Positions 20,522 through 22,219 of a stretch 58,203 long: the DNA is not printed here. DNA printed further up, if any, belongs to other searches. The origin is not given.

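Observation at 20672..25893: Same-strand module: GGDEF-EAL sensor, then B12-binding MerR regulator, then c-di-GMP riboswitch, then FAD oxidase (candidate undescribed signalling circuit)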

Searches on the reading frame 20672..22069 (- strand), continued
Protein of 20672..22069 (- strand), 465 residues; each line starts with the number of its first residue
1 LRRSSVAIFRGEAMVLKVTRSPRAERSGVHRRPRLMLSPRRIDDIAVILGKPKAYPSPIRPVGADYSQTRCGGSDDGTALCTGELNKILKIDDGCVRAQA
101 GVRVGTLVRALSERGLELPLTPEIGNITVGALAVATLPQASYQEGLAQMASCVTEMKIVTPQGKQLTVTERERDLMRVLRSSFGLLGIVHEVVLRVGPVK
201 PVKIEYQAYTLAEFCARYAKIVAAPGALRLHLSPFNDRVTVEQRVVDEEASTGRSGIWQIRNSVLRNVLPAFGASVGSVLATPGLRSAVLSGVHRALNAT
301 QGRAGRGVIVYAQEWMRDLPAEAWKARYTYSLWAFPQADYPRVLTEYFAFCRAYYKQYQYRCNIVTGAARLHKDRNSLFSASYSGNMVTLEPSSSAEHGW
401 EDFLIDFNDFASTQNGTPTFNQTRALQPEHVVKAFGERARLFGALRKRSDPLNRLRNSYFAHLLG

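Call 27: search_protein_families(library=pfam, proteins=[L004:3947-4585:-, L004:4582-5538:-, L004:5510-6481:-, L004:6289-7902:-, L003:5751-7730:+, L003:3515-5617:-, L002:1431-2075:-, L002:2072-3112:-, L002:3000-3776:-, L002:3779-4981:-])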
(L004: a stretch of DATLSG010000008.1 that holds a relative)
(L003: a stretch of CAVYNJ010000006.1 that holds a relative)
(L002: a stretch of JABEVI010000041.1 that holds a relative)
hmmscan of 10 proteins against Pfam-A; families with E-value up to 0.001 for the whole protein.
L004:3947-4585:- (212 aa): 1 family
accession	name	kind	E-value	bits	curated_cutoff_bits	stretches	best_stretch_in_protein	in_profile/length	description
PF03886.18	ABC_trans_aux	-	2.7e-15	56.8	26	1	37-196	1-160/161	ABC-type transport auxiliary lipoprotein component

L004:4582-5538:- (318 aa): 1 family
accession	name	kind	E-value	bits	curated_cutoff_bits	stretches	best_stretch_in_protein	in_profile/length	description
PF02470.25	MlaD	-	2.1e-16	60.3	25.1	1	47-122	3-80/81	MlaD protein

L004:5510-6481:- (323 aa): 2 families
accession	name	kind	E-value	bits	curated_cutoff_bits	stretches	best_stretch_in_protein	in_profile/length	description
PF00005.33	ABC_tran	-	1.2e-27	97.6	25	1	91-239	3-137/137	ABC transporter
PF13304.12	AAA_21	-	2.5e-08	34.8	27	1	209-273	236-301/304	AAA domain, putative AbiEii toxin, Type IV TA system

L004:6289-7902:- (537 aa): 1 family
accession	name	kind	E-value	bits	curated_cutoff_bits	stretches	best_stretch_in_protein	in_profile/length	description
PF02405.21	MlaE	-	2.7e-73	246.5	22.5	1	321-530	2-211/212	Permease MlaE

L003:5751-7730:+ (659 aa): 3 families
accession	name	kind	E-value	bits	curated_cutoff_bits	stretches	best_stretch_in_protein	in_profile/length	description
PF00999.27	Na_H_Exchanger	-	1.5e-51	175.9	26.2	1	13-374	2-373/375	Sodium/hydrogen exchanger, transmembrane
PF02254.24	TrkA_N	-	1.1e-22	81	23.8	1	412-525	1-114/116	TrkA-N domain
PF02080.26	TrkA_C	-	1.2e-13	51.2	27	1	587-656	1-70/71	TrkA-C domain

L003:3515-5617:- (700 aa): 2 families
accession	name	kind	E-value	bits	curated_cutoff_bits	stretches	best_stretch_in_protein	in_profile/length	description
PF00005.33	ABC_tran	-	1.2e-28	100.9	25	1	467-616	2-137/137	ABC transporter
PF13304.12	AAA_21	-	1.9e-07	31.9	27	1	586-647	236-299/304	AAA domain, putative AbiEii toxin, Type IV TA system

L002:1431-2075:- (214 aa): 1 family
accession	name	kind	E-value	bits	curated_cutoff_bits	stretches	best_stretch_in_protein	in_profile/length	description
PF03886.18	ABC_trans_aux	-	2.7e-14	53.5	26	1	46-197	11-160/161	ABC-type transport auxiliary lipoprotein component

L002:2072-3112:- (346 aa): 1 family
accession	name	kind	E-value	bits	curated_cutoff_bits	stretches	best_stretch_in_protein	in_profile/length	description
PF02470.25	MlaD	-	1.8e-16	60.6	25.1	1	75-150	3-80/81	MlaD protein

L002:3000-3776:- (258 aa): 3 families
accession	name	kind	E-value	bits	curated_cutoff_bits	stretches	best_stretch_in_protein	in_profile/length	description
PF00005.33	ABC_tran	-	4e-27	95.9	25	1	26-174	3-137/137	ABC transporter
PF13304.12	AAA_21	-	1.4e-06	29.1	27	0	143-206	235-300/304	AAA domain, putative AbiEii toxin, Type IV TA system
PF13191.12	AAA_16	-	0.0005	21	32.6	1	30-81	18-64/167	AAA ATPase domain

L002:3779-4981:- (400 aa): 1 family
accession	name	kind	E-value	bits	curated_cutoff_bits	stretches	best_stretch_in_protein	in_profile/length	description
PF02405.21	MlaE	-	2.5e-71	240.1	22.5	1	184-393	2-211/212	Permease MlaE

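Call 30: find_encoding_contigs(protein=P0001, flank=10000, max_places=2)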
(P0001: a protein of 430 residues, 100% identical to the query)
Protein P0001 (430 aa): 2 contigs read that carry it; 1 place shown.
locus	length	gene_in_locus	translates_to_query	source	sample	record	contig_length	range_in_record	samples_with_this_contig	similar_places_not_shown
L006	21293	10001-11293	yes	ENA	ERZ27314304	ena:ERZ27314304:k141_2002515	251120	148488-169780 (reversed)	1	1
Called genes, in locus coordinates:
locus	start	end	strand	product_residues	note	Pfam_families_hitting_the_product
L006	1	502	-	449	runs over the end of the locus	PF07992:Pyr_redox_2, PF13434:Lys_Orn_oxgnase (faint), PF13738:Pyr_redox_3, PF00070:Pyr_redox, PF02852:Pyr_redox_dim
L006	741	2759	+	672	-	PF19310:TOP_N, PF01432:Peptidase_M3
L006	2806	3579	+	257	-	PF03372:Exo_endo_phos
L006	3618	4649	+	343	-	PF28239:Npun_R2479 (faint)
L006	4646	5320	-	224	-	PF02557:VanY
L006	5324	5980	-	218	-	PF01323:DSBA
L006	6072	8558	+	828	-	PF00672:HAMP, PF00989:PAS, PF13188:PAS_8 (faint), PF08448:PAS_4, PF13426:PAS_9, PF24820:Diguanyl_cycl_sensor (weak), PF00990:GGDEF, PF00563:EAL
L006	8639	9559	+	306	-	PF00376:MerR (weak), PF13411:MerR_1, PF02607:B12-binding_2, PF02310:B12-binding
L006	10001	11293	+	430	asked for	PF01565:FAD_binding_4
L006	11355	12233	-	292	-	-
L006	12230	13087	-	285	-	PF00005:ABC_tran, PF02463:SMC_N (faint), PF13304:AAA_21 (weak)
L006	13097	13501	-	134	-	PF00392:GntR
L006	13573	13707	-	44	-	-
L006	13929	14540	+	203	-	PF04542:Sigma70_r2, PF08281:Sigma70_r4_2, PF04545:Sigma70_r4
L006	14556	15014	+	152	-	-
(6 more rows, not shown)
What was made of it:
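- Checked: The public gene call gives the same 306 aa (call 30).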

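Call 31: find_encoding_contigs(protein=P0018, flank=10000, max_places=4)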
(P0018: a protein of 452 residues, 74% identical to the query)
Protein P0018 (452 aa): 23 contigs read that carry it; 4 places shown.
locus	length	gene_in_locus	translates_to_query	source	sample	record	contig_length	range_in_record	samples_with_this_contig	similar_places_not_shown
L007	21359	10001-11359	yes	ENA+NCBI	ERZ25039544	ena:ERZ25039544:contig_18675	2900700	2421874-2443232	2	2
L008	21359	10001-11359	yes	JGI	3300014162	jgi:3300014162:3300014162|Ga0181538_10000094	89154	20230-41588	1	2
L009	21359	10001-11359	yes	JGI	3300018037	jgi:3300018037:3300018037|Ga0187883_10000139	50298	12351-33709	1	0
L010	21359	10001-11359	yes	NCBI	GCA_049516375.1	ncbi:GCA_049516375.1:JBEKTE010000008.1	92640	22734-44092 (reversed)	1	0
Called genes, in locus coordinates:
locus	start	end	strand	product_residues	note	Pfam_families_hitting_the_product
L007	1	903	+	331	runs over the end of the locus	PF28239:Npun_R2479 (faint)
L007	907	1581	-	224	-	PF02557:VanY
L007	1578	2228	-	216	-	PF01323:DSBA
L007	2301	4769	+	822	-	PF00672:HAMP, PF00989:PAS, PF08448:PAS_4, PF13188:PAS_8 (faint), PF24820:Diguanyl_cycl_sensor (weak), PF13426:PAS_9, PF00990:GGDEF, PF00563:EAL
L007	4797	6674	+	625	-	PF00005:ABC_tran, PF02463:SMC_N (faint), PF13476:AAA_23 (faint), PF13555:AAA_29 (faint), PF13304:AAA_21 (faint), PF16326:ABC_tran_CTD (faint), PF12848:ABC_tran_Xtn, PF00005:ABC_tran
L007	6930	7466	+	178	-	PF02607:B12-binding_2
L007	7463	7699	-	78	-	PF09360:zf-CDGSH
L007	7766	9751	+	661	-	PF00999:Na_H_Exchanger, PF02254:TrkA_N, PF02080:TrkA_C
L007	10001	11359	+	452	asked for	PF01565:FAD_binding_4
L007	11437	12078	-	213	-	PF14470:bPH_3 (faint)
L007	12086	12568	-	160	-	PF00210:Ferritin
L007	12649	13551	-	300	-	-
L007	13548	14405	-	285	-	PF00005:ABC_tran, PF02463:SMC_N (faint), PF13304:AAA_21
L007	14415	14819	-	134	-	PF00392:GntR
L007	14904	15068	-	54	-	-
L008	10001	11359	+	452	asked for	PF01565:FAD_binding_4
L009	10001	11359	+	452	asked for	PF01565:FAD_binding_4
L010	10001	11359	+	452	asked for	PF01565:FAD_binding_4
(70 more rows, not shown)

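Call 35: search_solved_structures(query=window:20672-22030:-, max_evalue=0.01)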
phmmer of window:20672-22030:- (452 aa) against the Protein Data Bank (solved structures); distinct sequences matched with E-value up to 0.01: 19.
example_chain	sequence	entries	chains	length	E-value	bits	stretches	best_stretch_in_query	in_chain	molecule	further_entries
8qmy_A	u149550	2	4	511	1.1e-12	50.6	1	14-228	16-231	ancestral L-galactono-1,4-lactone dehydrogenase | L-galactono-1,4-lactone dehydrogenase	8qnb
8qnr_A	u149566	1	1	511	1.1e-12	50.6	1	14-228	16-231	L-galactono-1,4-lactone dehydrogenase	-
8qnc_A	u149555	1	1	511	1.3e-12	50.3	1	14-228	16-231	L-galactono-1,4-lactone dehydrogenase: A113G variant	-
7a24_z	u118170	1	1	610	6.8e-10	41.4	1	14-228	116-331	GLDH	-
7sml_A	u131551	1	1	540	7.3e-10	41.3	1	14-228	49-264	L-GALACTONO-1,4-LACTONE DEHYDROGENASE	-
2vfr_A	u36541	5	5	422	1.9e-07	33.3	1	24-188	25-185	XYLITOL OXIDASE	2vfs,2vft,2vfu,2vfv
8ot8_A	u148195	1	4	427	1.4e-06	30.4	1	45-234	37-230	FAD-binding protein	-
4bca_A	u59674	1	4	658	1.3e-05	27.3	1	17-200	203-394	ALKYLDIHYDROXYACETONEPHOSPHATE SYNTHASE, PEROXISOMAL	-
4bby_A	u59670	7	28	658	1.3e-05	27.3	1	17-200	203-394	ALKYLDIHYDROXYACETONEPHOSPHATE SYNTHASE, PEROXISOMAL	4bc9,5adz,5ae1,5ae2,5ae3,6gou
4bc7_A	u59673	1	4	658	2e-05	26.6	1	17-198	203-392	ALKYLDIHYDROXYACETONEPHOSPHATE SYNTHASE, PEROXISOMAL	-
4aut_A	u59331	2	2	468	0.00066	21.7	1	50-187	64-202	DECAPRENYL-PHOSPHORYL-BETA-D-RIBOFURANOSE-2-OXIDOREDUCTASE | DprE1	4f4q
4g3t_A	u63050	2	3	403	0.0013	20.7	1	64-187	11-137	oxidoreductase DprE1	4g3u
21gq_A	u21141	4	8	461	0.0036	19.2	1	49-187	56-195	Decaprenylphosphoryl-beta-D-ribose oxidase | Oxidoreductase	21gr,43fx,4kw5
21gt_B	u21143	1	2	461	0.0036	19.2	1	49-187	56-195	Decaprenylphosphoryl-beta-D-ribose oxidase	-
6hfv_A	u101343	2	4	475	0.0038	19.1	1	49-187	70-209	Decaprenylphosphoryl-beta-D-ribose oxidase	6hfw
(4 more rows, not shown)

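Call 38: find_encoding_contigs(protein=P0050, flank=10000, max_places=3)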
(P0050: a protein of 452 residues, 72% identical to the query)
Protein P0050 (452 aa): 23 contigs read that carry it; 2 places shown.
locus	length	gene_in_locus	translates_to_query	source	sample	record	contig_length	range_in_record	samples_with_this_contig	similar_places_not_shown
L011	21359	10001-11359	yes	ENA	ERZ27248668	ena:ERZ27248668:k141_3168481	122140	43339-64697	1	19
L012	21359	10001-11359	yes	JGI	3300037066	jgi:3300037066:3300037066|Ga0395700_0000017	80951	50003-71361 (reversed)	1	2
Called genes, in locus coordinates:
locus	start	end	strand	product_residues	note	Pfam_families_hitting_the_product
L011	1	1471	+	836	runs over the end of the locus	PF00672:HAMP, PF00989:PAS, PF08448:PAS_4 (faint), PF13188:PAS_8 (faint), PF13426:PAS_9, PF24820:Diguanyl_cycl_sensor (weak), PF00990:GGDEF, PF00563:EAL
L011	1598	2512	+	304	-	PF00376:MerR, PF13411:MerR_1, PF02607:B12-binding_2, PF02310:B12-binding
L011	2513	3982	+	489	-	PF13091:PLDc_2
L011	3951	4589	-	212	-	PF03886:ABC_trans_aux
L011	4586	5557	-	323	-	PF02470:MlaD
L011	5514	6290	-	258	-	PF00005:ABC_tran, PF13304:AAA_21 (weak)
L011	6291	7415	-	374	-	PF02405:MlaE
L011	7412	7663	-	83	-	PF09360:zf-CDGSH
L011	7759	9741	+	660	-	PF00999:Na_H_Exchanger, PF02254:TrkA_N, PF02080:TrkA_C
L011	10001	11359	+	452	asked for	PF01565:FAD_binding_4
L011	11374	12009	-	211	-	PF14470:bPH_3 (weak)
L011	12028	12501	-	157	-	PF00210:Ferritin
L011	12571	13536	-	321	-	PF11383:DUF3187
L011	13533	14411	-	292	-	-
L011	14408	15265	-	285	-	PF00005:ABC_tran, PF02463:SMC_N (faint), PF13304:AAA_21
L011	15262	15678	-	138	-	PF00392:GntR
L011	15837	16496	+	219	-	PF04542:Sigma70_r2, PF08281:Sigma70_r4_2, PF04545:Sigma70_r4 (weak)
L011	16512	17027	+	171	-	-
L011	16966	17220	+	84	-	-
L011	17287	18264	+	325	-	PF00056:Ldh_1_N, PF02866:Ldh_1_C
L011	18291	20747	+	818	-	PF02771:Acyl-CoA_dh_N, PF02770:Acyl-CoA_dh_M, PF00441:Acyl-CoA_dh_1, PF09317:ACDH_C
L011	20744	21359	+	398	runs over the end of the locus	PF00817:IMS, PF11799:IMS_C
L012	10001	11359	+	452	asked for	PF01565:FAD_binding_4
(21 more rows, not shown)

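Call 39: find_encoding_contigs(protein=P0053, flank=10000, max_places=2)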
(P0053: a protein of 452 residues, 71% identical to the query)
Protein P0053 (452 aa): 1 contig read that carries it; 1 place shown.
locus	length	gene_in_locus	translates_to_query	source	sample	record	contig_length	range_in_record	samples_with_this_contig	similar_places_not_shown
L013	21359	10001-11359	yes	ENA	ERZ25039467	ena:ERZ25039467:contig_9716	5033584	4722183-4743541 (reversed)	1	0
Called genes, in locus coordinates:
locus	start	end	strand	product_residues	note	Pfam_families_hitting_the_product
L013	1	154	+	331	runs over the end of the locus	PF28239:Npun_R2479 (faint)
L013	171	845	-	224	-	PF02557:VanY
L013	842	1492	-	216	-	PF01323:DSBA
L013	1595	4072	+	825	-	PF08448:PAS_4 (faint), PF00672:HAMP, PF00989:PAS (weak), PF13188:PAS_8 (faint), PF13426:PAS_9, PF24820:Diguanyl_cycl_sensor (weak), PF00990:GGDEF, PF00563:EAL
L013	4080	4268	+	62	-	PF00005:ABC_tran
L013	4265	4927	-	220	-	PF03886:ABC_trans_aux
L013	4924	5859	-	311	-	PF02470:MlaD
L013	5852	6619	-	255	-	PF00005:ABC_tran, PF13304:AAA_21 (weak)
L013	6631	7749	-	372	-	PF02405:MlaE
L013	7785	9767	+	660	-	PF00999:Na_H_Exchanger, PF02254:TrkA_N, PF02080:TrkA_C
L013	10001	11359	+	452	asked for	PF01565:FAD_binding_4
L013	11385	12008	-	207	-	PF14470:bPH_3 (weak)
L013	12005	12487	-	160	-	PF00210:Ferritin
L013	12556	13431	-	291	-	-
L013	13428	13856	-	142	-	-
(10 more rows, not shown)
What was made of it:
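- The whole block is syntenic, including HD, VanY, DsbA and, on the other side, GntR-ABC, Ldh and DinB (calls 30, 31, 38, 39). The spacing and the intervening genes vary, and include opposite-strand operons (calls 27, 38, 39).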

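Call 48: find_related_loci(query=A2, collection=metagenome_contigs, flank=10000)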
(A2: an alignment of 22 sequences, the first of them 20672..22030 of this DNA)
Query A2 (452 aa) in metagenome_contigs; peptide patterns used: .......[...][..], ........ (x = any residue, [..] = any of these).
502 stretches matched a pattern; 384 encode a relative of the query (tblastn E <= 1e-3); the best 80 are kept; 80 distinct loci.
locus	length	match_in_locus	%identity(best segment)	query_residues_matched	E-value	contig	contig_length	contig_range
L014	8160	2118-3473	78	1-452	0e+0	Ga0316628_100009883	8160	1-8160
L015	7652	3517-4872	77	1-452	0e+0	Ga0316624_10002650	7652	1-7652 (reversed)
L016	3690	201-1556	77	1-452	0e+0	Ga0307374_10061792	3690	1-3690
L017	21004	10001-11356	76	1-452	0e+0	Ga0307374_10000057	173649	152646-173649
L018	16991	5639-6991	75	1-451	0e+0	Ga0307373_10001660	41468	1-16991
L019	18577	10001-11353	74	1-451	0e+0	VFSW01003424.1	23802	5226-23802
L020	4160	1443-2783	72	1-452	0e+0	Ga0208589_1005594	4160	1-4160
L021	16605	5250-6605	73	1-452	0e+0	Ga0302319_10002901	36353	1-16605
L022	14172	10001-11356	71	1-452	0e+0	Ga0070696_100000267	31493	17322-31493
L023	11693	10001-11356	72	1-452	0e+0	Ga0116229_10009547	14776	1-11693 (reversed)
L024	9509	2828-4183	71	1-452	0e+0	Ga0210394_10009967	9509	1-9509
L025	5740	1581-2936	71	1-452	0e+0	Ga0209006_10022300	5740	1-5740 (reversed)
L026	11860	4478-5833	72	1-452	0e+0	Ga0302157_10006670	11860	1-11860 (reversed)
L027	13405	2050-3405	72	1-452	0e+0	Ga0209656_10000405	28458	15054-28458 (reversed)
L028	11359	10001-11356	71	1-452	0e+0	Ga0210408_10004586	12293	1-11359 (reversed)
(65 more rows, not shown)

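Call 50: predict_structure(alignment_id=A2)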
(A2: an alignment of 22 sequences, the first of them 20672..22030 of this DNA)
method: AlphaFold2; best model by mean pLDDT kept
length: 452 residues; sequences in the alignment: 22
mean_pLDDT: 47.6   pTM: 0.51
mean pLDDT of the five models: 47.6, 46.6, 45.5, 42.9, 42.5
residues with pLDDT >= 90: 12; 70-90: 49; 50-70: 122; < 50: 269
segments of 3 or more residues with pLDDT < 50: 1-29, 31-72, 105-138, 160-162, 164-175, 238-318, 348-354, 361-371, 407-452
pLDDT, mean of each block of 10 residues (from residue 1): 31 33 40 42 29 24 26 58 59 55 44 33 30 38 63 62 44 49 60 81 88 68 77 56 35 39 39 35 33 24 23 37 82 86 59 49 39 62 58 71 53 39 38 29 26 26
secondary structure, 60 per line:
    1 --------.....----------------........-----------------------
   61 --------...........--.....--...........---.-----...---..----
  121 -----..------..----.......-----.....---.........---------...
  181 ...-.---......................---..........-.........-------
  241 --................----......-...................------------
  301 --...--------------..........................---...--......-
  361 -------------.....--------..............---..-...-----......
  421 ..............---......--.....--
elements in order: H9-13 H30-37 H69-74 E75-79 E82-86 H91-99 E140-146 E152-156 H160-168 E178-183 E189-197 H198-210 E214-220 E225-233 H243-258 H263-268 H270-288 E320-323 H324-345 E354-359 E374-378 H387-400 H415-434 H438-443 H446-450
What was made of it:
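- On VAO/PCMH flavoenzymes, aldonolactone/alditol oxidoreductase and DprE1 group: The AlphaFold2 model has mean pLDDT 47.6 and was not searched (call 50).
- The AlphaFold model of the enzyme was too poor to use (pLDDT 47.6; call 50).
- Tried and rejected: It was too poor for fold_search, so no search was run (call 50).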

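Call 52: search_protein_representatives(protein=window:20672-22030:-)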
Query: 452 residues. Proteins with E-value up to 0.001 (for the whole library): 1446; up to 1e-10: 342; up to 1e-30: 99. The best 150 are listed.
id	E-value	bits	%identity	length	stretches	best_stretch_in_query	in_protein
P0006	2.2e-230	781.2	74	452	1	1-451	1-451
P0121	2.1e-103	362.7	60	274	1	181-452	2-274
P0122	2.7e-93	329.4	59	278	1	8-265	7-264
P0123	3.2e-90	319.3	36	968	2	18-452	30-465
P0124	1.3e-89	317.2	68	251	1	138-346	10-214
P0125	3.2e-87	309.4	62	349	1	1-237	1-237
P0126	2.5e-86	306.5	37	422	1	40-450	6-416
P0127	6.6e-84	298.5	70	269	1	83-282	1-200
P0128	6.3e-80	285.4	36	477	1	18-451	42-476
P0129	3.6e-79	282.9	36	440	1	16-451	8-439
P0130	3.8e-79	282.8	38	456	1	24-448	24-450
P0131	1.9e-77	277.2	34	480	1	18-451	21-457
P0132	5.1e-76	272.5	36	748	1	30-450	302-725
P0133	1.5e-74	267.6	35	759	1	13-451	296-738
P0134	1.8e-73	264.1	34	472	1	19-452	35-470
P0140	8.8e-67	242.1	33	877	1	16-451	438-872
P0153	1.8e-57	211.4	28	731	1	18-450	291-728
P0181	3.2e-41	157.8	33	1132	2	99-452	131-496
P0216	2.7e-31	125.1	31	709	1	108-451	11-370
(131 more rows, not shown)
